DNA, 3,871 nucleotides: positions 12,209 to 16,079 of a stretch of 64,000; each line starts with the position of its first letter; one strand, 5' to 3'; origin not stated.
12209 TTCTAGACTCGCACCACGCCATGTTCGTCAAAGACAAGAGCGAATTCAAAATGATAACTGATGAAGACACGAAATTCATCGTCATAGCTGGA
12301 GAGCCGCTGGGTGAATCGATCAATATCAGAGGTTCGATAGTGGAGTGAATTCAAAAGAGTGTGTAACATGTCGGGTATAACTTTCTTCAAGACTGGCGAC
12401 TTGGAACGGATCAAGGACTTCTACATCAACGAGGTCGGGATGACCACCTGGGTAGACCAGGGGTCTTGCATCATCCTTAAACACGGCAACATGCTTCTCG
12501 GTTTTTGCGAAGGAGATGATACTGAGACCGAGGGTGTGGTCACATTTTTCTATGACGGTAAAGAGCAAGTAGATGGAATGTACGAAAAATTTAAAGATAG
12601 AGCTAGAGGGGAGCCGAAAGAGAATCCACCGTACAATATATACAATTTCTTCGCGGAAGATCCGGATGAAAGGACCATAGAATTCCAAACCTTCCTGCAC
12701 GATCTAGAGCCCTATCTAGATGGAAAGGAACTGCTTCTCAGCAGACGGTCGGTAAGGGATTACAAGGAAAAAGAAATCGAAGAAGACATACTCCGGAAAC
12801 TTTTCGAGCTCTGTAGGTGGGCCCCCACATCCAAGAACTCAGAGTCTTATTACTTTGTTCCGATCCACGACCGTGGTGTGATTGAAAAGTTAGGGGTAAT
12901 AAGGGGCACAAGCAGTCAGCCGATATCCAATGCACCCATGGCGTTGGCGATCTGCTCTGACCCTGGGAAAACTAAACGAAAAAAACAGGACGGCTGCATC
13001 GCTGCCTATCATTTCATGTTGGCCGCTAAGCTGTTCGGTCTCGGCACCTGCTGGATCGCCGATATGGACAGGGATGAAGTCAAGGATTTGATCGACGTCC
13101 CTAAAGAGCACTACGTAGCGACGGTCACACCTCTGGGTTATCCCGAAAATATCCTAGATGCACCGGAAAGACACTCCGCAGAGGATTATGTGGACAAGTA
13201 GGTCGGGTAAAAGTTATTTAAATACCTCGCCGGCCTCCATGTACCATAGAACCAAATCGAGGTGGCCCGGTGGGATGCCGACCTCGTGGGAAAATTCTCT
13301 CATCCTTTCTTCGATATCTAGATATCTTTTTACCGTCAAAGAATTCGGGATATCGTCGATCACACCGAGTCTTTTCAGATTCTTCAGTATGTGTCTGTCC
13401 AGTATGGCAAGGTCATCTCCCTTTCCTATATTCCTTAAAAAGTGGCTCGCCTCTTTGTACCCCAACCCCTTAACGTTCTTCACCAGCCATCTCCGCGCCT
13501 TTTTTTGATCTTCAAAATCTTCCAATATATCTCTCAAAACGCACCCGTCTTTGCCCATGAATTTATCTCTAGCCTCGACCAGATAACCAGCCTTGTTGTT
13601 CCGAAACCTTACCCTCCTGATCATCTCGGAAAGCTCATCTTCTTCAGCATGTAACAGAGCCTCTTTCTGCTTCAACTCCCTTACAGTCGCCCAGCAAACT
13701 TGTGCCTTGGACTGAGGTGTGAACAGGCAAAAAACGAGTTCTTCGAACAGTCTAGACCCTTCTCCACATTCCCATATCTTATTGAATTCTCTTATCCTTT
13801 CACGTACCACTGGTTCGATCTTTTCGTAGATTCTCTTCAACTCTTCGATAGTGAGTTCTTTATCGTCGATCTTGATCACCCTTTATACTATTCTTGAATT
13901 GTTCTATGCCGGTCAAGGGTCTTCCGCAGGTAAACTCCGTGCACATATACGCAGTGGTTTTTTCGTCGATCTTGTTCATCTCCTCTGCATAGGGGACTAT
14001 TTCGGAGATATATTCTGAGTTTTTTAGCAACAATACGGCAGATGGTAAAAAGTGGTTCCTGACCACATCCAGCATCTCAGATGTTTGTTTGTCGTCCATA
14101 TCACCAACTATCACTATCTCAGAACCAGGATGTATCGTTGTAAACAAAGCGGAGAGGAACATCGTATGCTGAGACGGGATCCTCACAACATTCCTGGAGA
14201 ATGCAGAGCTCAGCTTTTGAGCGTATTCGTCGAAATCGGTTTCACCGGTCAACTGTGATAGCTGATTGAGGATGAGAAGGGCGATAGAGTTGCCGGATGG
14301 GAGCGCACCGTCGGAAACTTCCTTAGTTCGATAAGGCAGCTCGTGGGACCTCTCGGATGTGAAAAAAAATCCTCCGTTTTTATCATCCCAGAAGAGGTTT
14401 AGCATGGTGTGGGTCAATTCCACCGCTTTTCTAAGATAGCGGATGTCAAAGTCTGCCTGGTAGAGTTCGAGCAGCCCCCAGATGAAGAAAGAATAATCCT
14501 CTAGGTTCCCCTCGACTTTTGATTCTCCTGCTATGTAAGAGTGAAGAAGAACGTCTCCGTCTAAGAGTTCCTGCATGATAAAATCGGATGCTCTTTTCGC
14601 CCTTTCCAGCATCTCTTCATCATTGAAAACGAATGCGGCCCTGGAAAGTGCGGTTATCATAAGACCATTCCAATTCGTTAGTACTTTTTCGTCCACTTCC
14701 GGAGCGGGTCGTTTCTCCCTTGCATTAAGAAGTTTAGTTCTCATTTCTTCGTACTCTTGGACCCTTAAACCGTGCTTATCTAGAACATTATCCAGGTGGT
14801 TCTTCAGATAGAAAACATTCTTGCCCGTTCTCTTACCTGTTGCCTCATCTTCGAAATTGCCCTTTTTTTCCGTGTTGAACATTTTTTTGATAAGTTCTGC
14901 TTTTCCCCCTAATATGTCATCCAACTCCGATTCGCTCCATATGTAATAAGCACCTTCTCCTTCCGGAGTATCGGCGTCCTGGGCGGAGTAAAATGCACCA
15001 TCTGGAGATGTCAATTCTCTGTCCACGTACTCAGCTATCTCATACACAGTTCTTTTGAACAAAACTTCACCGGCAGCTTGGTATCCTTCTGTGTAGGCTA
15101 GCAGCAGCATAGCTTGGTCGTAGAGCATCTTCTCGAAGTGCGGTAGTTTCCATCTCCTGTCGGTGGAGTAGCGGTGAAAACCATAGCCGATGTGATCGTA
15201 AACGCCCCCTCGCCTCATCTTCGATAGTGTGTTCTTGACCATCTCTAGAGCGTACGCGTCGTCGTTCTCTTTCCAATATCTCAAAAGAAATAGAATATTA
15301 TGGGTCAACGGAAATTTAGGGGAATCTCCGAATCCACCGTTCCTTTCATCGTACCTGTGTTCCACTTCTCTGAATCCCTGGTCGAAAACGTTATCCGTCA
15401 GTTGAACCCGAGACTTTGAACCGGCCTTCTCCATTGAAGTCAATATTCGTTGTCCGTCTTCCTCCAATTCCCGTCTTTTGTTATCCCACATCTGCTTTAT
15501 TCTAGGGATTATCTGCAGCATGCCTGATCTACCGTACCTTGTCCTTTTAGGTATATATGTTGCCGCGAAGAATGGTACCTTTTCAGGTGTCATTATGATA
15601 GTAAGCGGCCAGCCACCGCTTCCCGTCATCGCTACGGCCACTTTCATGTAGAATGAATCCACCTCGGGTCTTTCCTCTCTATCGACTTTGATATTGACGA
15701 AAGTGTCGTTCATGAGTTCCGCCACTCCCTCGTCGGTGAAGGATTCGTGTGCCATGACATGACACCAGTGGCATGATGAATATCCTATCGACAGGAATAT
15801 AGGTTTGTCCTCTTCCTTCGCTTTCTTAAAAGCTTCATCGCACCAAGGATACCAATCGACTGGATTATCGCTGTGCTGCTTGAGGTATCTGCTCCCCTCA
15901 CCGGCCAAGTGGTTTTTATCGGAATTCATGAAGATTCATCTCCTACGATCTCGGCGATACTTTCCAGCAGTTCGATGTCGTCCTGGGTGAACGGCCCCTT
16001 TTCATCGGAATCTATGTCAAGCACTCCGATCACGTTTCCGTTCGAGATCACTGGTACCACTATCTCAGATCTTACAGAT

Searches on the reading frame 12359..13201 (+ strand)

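Call 28: search_protein_families(library=pfam, proteins=[window:12359-13201:+], max_evalue=0.001)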
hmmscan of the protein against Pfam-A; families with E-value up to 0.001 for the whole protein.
window:12359-13201:+ (280 aa): 2 families
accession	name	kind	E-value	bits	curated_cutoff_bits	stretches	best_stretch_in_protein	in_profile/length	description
PF00881.29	Nitroreductase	-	3.8e-18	66.7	23.5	2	191-261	89-167/167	Nitroreductase family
PF14512.11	TM1586_NiRdase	-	1.3e-08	35.2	27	1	124-267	4-138/215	Putative TM nitroreductase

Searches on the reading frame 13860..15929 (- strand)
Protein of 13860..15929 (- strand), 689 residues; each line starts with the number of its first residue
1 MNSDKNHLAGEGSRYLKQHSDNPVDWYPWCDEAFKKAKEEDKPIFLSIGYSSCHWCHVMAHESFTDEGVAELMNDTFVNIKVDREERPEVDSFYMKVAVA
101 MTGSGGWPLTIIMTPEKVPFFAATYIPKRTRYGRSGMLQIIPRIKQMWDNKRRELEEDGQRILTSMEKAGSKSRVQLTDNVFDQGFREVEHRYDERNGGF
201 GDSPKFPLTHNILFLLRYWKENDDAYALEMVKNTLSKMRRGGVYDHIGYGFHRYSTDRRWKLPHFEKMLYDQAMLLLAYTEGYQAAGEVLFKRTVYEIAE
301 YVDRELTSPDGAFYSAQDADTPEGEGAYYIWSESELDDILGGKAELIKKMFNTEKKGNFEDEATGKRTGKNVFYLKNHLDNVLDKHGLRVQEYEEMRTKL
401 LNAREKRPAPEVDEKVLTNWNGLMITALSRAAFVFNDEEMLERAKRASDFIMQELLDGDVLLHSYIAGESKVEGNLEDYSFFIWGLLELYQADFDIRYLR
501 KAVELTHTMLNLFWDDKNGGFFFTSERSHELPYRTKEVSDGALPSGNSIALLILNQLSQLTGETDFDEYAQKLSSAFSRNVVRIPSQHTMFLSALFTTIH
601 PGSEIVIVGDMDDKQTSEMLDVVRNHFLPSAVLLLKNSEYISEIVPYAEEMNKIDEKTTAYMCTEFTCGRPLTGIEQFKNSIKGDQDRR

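Call 28: search_protein_families(library=pfam, proteins=[window:13860-15929:-], max_evalue=0.001)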
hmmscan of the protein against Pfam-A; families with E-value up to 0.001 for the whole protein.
window:13860-15929:- (689 aa): 2 families
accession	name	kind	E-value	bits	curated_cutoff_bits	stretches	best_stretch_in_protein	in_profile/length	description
PF03190.21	Thioredox_DsbH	-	2.8e-74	248.9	27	1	5-166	1-162/163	Protein of unknown function, DUF255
PF13899.12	Thioredoxin_7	-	8.8e-11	42.2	27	1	25-89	1-65/83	Thioredoxin-like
